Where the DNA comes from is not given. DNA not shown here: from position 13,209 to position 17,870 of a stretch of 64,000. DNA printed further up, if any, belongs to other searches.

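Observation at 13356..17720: Unusual domain fusion within the 1454-aa protein, including a possibly degenerate exonuclease segment and about 390 unassigned residues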

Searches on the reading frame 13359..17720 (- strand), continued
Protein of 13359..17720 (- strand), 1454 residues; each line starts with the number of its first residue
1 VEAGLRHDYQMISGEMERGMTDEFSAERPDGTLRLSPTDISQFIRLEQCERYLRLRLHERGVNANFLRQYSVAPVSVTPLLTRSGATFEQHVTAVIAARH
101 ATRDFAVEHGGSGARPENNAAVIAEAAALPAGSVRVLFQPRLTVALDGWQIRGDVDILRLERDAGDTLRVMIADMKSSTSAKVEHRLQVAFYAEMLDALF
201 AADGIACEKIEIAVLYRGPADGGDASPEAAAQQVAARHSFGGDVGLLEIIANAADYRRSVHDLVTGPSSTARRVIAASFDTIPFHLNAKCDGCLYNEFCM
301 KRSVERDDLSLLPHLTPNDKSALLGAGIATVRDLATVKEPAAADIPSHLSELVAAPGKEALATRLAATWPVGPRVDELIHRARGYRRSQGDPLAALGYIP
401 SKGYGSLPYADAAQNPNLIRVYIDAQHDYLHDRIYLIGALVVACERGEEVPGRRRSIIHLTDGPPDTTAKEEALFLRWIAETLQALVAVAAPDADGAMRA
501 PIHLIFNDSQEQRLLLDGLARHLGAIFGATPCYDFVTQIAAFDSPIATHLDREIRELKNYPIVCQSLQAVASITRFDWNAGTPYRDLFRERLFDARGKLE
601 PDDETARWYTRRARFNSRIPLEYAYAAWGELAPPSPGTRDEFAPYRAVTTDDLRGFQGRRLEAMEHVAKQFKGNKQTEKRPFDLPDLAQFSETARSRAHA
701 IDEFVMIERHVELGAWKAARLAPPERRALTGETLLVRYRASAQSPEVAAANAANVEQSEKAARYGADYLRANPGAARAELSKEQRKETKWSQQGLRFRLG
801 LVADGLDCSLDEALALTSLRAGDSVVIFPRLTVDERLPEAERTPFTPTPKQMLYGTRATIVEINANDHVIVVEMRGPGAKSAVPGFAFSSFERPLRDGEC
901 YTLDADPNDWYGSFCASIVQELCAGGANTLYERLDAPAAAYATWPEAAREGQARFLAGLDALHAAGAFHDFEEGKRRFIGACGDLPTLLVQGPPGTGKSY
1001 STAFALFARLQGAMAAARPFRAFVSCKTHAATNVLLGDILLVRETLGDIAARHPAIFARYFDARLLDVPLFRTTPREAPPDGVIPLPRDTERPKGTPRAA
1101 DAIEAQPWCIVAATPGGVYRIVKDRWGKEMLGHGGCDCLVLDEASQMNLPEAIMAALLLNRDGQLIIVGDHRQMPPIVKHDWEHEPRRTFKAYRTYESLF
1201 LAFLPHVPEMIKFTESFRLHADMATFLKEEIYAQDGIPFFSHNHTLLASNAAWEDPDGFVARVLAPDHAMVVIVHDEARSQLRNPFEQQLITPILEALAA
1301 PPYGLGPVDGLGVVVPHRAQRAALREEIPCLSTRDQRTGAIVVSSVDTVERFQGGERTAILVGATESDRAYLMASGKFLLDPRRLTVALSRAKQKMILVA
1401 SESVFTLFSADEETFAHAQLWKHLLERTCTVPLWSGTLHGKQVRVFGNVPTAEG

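Call 39: search_protein_families(library=pfam, proteins=[L002:6544-9633:-, L002:6-5066:+, L003:4491-7961:-, L009:11560-15489:-, L005:18454-21453:+, L005:8214-9851:-, L005:14465-16507:+, L010:5705-7042:-, L010:11616-13883:-, L004:9003-9977:+], max_evalue=0.0001)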
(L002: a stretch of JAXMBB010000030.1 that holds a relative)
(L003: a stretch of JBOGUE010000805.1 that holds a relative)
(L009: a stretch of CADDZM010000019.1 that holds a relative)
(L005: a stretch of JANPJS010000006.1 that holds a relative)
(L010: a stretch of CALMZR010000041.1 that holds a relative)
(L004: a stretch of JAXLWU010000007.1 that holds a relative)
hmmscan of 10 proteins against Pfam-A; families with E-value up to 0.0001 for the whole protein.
L002:6544-9633:- (1030 aa): 4 families
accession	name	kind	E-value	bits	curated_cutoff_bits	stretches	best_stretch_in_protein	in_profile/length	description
PF07587.16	PSD1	-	5.5e-84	281.8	28.5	1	750-996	1-242/244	Protein of unknown function (DUF1553)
PF07583.16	PSCyt2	-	1.1e-74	251.4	29.8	1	185-394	2-208/209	Protein of unknown function (DUF1549)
PF07635.16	PSCyt1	-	2.2e-12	47.8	22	1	64-118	1-56/59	Planctomycete cytochrome C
PF13442.11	Cytochrome_CBB3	-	6.4e-05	23.7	27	0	57-135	7-68/68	Cytochrome C oxidase, cbb3-type, subunit III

L002:6-5066:+ (1687 aa): 6 families
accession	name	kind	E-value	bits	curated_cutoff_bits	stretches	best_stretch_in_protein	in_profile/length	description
PF01839.29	FG-GAP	-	5.8e-15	55.2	22.1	0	1508-1532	2-26/37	FG-GAP repeat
PF13517.12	FG-GAP_3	-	1.3e-14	55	26.9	1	1462-1526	1-61/61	FG-GAP-like repeat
PF17963.7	Big_9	-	3e-11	44.5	23.6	1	1268-1354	2-88/89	Bacterial Ig domain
PF11614.14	FixG_C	-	1.4e-10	41.8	25.6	0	965-1031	34-101/119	IG-like fold at C-terminal of FixG, putative oxidoreductase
PF17892.7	Cadherin_5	-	7.3e-06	26.2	26.5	1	1290-1356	32-97/98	Cadherin-like domain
PF08309.17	LVIVD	-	6.5e-05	22.6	20.2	0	384-418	4-39/42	LVIVD repeat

L003:4491-7961:- (1157 aa): 4 families
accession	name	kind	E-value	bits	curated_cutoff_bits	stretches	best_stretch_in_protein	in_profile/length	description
PF15902.12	Sortilin-Vps10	-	1.2e-27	97.2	33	3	353-459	3-118/446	Sortilin, neurotensin receptor 3,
PF15899.11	BNR_6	-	1.3e-07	31.4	27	0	245-255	1-11/14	BNR-Asp box repeat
PF13088.12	BNR_2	-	3e-07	30.5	31.4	0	586-760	85-249/277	BNR repeat-like domain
PF02012.26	BNR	-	8.5e-06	25.5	27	0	354-365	1-12/12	BNR/Asp-box repeat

L009:11560-15489:- (1310 aa): 1 family
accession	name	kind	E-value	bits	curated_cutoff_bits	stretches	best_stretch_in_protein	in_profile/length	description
PF00128.31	Alpha-amylase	-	1.7e-08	34.6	22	1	344-700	23-352/446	Alpha amylase, catalytic domain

L005:18454-21453:+ (1000 aa): 3 families
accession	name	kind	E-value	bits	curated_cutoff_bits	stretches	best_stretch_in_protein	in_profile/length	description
PF02867.20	Ribonuc_red_lgC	-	1.6e-132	443.2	23.9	1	240-780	1-523/523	Ribonucleotide reductase, barrel domain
PF08471.15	Ribonuc_red_2_N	-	2.8e-23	82.5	27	1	135-218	1-103/103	Class II vitamin B12-dependent ribonucleotide reductase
PF12637.14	TSCPD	-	1.8e-09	38.2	22.8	1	830-915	14-83/88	TSCPD domain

L005:8214-9851:- (546 aa): 4 families
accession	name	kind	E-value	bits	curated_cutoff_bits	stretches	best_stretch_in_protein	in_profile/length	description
PF00890.30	FAD_binding_2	-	1e-98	331.7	20.4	1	18-392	1-413/414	FAD binding domain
PF02910.25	Succ_DH_flav_C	-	1.8e-22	80.1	20.8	1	442-538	1-109/130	Fumarate reductase flavoprotein C-term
PF01266.30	DAO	-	4.6e-13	49.9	27.9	1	18-160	1-129/353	FAD dependent oxidoreductase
PF07992.20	Pyr_redox_2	-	3.7e-07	30.3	26.1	0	18-58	2-43/291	Pyridine nucleotide-disulphide oxidoreductase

L005:14465-16507:+ (681 aa): 1 family
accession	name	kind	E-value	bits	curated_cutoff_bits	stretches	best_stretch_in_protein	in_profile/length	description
PF07728.20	AAA_5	-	3.3e-12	47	22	1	467-545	69-139/139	AAA domain (dynein-related subfamily)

L010:5705-7042:- (446 aa): 0 families

L010:11616-13883:- (756 aa): 2 families
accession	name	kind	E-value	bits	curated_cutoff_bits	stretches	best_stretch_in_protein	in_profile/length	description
PF02729.26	OTCace_N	-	2.8e-45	154.5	29.9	1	457-596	1-147/148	Aspartate/ornithine carbamoyltransferase, carbamoyl-P binding domain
PF00185.30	OTCace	-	4.2e-25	89.1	29.4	1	603-753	1-156/157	Aspartate/ornithine carbamoyltransferase, Asp/Orn binding domain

L004:9003-9977:+ (325 aa): 1 family
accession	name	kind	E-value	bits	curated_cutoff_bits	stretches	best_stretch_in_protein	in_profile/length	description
PF00480.26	ROK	-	4.3e-62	210.7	22.9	1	7-315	2-290/294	ROK family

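Call 58: find_homologous_proteins(query=L018:6280-10521:+, max_evalue=0.00001)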
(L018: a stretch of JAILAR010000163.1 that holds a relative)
Query L018:6280-10521:+ (1414 aa): 5 proteins with E <= 0.00001 among 8000 candidates.
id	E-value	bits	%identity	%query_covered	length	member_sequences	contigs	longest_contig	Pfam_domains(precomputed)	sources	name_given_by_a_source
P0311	0.0e+0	3159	97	100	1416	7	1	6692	PF13087.13,PF13086.13,PF13604.13,PF13245.13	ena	-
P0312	1.7e-18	84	29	28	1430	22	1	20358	PF13087.13,PF13086.13,PF13604.13,PF13245.13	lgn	-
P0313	1.1e-17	81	25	36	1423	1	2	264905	PF13087.13,PF13086.13,PF13604.13,PF13245.13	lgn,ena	-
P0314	2.2e-14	70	24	33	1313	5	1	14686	PF13087.13,PF13086.13,PF12705.14,PF13604.13,PF13245.13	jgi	jgi:hypothetical protein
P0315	6.4e-7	46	23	33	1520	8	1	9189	PF13087.13,PF13086.13,PF13604.13,PF13245.13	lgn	-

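Call 73: search_protein_families(library=pfam, proteins=[L024:6509-11035:+, L044:7718-11257:+, L040:7394-11194:+], max_evalue=0.01)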
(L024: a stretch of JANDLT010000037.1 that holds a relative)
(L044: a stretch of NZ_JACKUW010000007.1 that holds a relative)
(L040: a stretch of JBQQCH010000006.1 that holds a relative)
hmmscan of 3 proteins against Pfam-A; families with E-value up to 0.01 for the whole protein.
L024:6509-11035:+ (1509 aa): 6 families
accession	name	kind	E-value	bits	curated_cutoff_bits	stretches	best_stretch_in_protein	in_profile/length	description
PF13087.12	AAA_12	-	2.1e-18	67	27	1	1228-1453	12-191/195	AAA domain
PF13086.12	AAA_11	-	6.5e-18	65.9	27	2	998-1087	1-91/257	AAA domain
PF13604.12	AAA_30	-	7.2e-10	39.4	27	1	1151-1214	81-140/191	AAA domain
PF13245.12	AAA_19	-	4.7e-09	37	25.1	1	1003-1205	1-132/134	AAA domain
PF13401.12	AAA_22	-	0.0031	18.2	27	0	1013-1077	5-64/130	AAA domain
PF05127.21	NAT10_TcmA_helicase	-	0.0092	16.3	22.7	0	1018-1081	2-58/176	RNA cytidine acetyltransferase NAT10/TcmA, helicase domain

L044:7718-11257:+ (1180 aa): 9 families
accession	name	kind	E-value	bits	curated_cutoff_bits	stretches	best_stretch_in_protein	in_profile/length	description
PF13087.12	AAA_12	-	3e-24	86.1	27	1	964-1140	14-192/195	AAA domain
PF13482.12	RNase_H_2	-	3e-21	76.5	22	1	377-556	1-164/165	RNase_H superfamily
PF13086.12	AAA_11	-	1.9e-13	51.2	27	2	792-855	19-88/257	AAA domain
PF13604.12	AAA_30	-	2.2e-09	37.8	27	1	790-939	18-132/191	AAA domain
PF13245.12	AAA_19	-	9.5e-08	32.7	25.1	1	788-938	9-132/134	AAA domain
PF12705.13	PDDEXK_1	-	1e-06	29.4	22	1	158-279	118-247/247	PD-(D/E)XK nuclease superfamily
PF01443.25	Viral_helicase1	-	1.7e-06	28.5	21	1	899-938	59-100/228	Viral superfamily 1 RNA helicase core domain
PF13538.12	UvrD_C_2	-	5.5e-06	26.6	27.4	1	1084-1138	2-51/52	UvrD-like helicase C-terminal domain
PF13401.12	AAA_22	-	0.00015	22.5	27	1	790-938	5-129/130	AAA domain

L040:7394-11194:+ (1267 aa): 9 families
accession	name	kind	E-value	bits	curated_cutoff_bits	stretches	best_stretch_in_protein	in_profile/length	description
PF13087.12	AAA_12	-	6.4e-22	78.5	27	1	1064-1234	18-191/195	AAA domain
PF13482.12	RNase_H_2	-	2.1e-15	57.5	22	1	384-578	1-164/165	RNase_H superfamily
PF13604.12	AAA_30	-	2e-12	47.7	27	1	881-1038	11-135/191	AAA domain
PF13086.12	AAA_11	-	1.3e-11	45.2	27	2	995-1032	213-251/257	AAA domain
PF13245.12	AAA_19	-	1.7e-07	31.9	25.1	1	882-1034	4-132/134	AAA domain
PF13538.12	UvrD_C_2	-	0.0014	18.9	27.4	1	1179-1233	2-51/52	UvrD-like helicase C-terminal domain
PF20720.3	nSTAND3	-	0.0026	17.9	27.2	1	887-933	16-61/155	Novel STAND NTPase 3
PF01443.25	Viral_helicase1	-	0.0039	17.5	21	0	992-1038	56-104/228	Viral superfamily 1 RNA helicase core domain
PF03205.20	MobB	-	0.009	16.3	26.6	0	891-930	2-41/133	Molybdopterin guanine dinucleotide synthesis protein B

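Call 78: search_protein_families(library=ncbifam, proteins=[L044:7718-11257:+], max_evalue=0.001)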
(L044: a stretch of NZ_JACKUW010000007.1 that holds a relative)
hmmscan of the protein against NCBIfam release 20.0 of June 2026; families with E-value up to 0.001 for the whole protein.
L044:7718-11257:+ (1180 aa): 8 families
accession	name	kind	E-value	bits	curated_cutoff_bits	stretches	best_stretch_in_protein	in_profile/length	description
TIGR03491.1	TIGR03491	subfamily_domain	7.8e-52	176.8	97.45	1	66-556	5-462/462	TM0106 family RecB-like putative nuclease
TIGR00376.1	TIGR00376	hypoth_equivalog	6.5e-28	97.5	348.9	3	1056-1167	530-635/639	IGHMBP2 family helicase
NF040671.1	PLuB_AAA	exception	9.3e-24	82.9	999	2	890-1133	953-1223/1256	PLuB system helicase-like protein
NF058533.1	antiphage_ProA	equivalog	1.4e-10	39.3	1500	1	900-1170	1304-1587/1903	anti-phage protein ProA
TIGR01447.1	recD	equivalog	3.4e-06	25.9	310.15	0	788-818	161-191/597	exodeoxyribonuclease V subunit alpha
TIGR00372.1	cas4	equivalog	1.6e-05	24.8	65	1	163-279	67-179/180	CRISPR-associated protein Cas4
NF042953.1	Hhe_antiphage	equivalog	0.00053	17.5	2000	0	901-936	1283-1318/1797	DUF4011 domain-containing anti-phage protein Hhe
TIGR01448.2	helicase_RecD2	equivalog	0.00063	18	500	0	890-938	399-450/713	SF1B family DNA helicase RecD2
